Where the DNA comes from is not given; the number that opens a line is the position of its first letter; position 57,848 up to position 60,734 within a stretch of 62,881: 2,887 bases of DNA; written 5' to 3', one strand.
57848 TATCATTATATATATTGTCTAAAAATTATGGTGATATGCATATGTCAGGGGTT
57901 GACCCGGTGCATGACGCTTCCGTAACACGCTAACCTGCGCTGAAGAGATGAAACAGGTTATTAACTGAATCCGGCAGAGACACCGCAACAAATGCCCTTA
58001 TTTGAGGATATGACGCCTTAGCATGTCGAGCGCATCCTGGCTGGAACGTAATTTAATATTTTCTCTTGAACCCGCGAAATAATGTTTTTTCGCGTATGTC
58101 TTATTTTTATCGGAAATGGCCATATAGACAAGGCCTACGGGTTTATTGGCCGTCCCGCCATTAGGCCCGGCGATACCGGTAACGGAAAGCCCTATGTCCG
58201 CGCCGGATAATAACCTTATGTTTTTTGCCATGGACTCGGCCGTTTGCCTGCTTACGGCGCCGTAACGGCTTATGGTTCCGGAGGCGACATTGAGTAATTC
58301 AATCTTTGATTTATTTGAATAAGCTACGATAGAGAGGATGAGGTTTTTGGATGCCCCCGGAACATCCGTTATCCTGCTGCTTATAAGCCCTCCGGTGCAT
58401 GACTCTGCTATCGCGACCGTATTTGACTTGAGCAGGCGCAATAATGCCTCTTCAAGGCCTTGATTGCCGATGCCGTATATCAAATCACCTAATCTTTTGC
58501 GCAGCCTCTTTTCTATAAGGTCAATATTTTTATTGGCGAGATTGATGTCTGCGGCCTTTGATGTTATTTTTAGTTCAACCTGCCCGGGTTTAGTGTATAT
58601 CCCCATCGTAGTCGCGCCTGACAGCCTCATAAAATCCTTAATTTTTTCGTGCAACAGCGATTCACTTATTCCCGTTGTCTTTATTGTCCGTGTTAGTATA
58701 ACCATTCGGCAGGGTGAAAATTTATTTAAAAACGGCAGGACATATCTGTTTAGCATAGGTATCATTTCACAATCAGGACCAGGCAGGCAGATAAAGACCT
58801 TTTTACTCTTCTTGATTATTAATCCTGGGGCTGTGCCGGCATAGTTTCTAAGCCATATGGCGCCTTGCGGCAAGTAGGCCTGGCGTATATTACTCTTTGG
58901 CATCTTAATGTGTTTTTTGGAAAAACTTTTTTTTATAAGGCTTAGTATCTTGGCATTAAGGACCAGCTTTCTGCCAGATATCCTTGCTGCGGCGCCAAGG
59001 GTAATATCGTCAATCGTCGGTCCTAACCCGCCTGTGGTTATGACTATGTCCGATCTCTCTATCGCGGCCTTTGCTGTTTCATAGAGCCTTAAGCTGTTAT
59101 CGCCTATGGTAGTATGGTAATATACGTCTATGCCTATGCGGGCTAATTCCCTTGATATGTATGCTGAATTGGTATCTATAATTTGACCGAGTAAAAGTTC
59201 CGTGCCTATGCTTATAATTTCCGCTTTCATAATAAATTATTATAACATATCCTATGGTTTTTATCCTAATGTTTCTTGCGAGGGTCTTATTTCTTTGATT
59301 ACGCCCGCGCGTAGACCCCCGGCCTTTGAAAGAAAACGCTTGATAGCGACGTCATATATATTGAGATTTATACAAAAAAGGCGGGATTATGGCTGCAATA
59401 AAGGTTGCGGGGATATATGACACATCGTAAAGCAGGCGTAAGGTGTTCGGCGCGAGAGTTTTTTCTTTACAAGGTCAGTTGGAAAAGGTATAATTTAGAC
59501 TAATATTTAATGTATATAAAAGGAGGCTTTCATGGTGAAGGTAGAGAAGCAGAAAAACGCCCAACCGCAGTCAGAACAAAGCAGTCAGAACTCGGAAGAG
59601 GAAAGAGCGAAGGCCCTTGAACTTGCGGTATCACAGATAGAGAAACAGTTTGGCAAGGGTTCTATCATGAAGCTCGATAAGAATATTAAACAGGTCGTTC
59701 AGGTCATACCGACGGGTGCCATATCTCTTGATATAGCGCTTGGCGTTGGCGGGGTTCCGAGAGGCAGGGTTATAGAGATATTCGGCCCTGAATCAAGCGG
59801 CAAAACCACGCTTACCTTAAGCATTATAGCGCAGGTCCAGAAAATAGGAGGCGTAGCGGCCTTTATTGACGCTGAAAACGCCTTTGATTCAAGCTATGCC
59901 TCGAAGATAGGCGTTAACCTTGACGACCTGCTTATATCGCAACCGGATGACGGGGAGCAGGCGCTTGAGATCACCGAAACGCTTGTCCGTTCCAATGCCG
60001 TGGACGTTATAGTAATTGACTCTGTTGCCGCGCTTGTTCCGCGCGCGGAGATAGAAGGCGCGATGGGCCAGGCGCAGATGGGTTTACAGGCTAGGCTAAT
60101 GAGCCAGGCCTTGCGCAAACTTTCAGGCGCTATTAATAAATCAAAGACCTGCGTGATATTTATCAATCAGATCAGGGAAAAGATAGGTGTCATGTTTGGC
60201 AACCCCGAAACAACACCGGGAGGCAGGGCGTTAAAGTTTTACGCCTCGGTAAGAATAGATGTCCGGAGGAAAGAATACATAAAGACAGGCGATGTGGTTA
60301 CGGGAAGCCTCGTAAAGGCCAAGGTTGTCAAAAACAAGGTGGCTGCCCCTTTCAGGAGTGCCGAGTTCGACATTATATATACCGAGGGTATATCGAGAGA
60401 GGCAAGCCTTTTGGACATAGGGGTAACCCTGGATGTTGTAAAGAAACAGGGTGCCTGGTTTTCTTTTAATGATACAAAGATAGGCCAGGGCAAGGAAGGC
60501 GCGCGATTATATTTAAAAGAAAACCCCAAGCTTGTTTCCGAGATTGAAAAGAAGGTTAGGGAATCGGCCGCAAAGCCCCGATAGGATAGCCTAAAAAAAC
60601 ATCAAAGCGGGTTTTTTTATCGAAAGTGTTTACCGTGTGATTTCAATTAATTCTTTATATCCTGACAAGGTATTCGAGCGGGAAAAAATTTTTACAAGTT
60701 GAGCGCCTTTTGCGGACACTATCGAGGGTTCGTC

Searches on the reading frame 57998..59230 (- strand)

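Call 54: search_protein_families(library=pfam, proteins=[window:57998-59230:-], max_evalue=0.00001)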
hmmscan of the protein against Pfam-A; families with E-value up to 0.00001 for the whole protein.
window:57998-59230:- (410 aa): 3 families
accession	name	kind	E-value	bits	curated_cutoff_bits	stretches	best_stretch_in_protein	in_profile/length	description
PF02464.23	CinA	-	1.3e-50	171.5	23.5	1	259-407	4-154/155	Competence-damaged protein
PF00994.29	MoCF_biosynth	-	1.2e-32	113.1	26.6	1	4-169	1-143/144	Probable molybdopterin binding domain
PF18146.6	CinA_KH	-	2.7e-18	66.3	27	1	180-253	1-73/73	Damage-inducible protein CinA KH domain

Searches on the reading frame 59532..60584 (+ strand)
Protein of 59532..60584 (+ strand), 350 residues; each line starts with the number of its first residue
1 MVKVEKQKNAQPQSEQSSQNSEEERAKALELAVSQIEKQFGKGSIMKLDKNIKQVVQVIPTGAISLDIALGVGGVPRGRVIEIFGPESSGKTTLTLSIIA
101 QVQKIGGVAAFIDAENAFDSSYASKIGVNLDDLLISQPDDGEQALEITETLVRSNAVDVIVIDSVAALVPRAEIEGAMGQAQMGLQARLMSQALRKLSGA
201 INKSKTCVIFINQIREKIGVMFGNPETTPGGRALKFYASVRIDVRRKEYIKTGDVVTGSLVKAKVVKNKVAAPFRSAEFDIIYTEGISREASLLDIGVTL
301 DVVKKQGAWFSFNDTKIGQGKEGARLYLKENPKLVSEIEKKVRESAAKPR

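Call 54: search_protein_families(library=pfam, proteins=[window:59532-60584:+], max_evalue=0.00001)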
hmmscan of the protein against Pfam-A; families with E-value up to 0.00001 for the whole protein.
window:59532-60584:+ (350 aa): 3 families
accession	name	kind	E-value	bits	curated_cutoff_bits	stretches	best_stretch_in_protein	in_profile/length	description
PF00154.27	RecA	-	1.7e-132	441.1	27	1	27-288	1-262/262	recA bacterial DNA recombination protein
PF21096.2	RecA_C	-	3.6e-23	81.9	27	1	292-345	2-55/57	RecA C-terminal domain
PF08423.17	Rad51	-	4e-10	39.8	22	1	56-246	5-211/244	Rad51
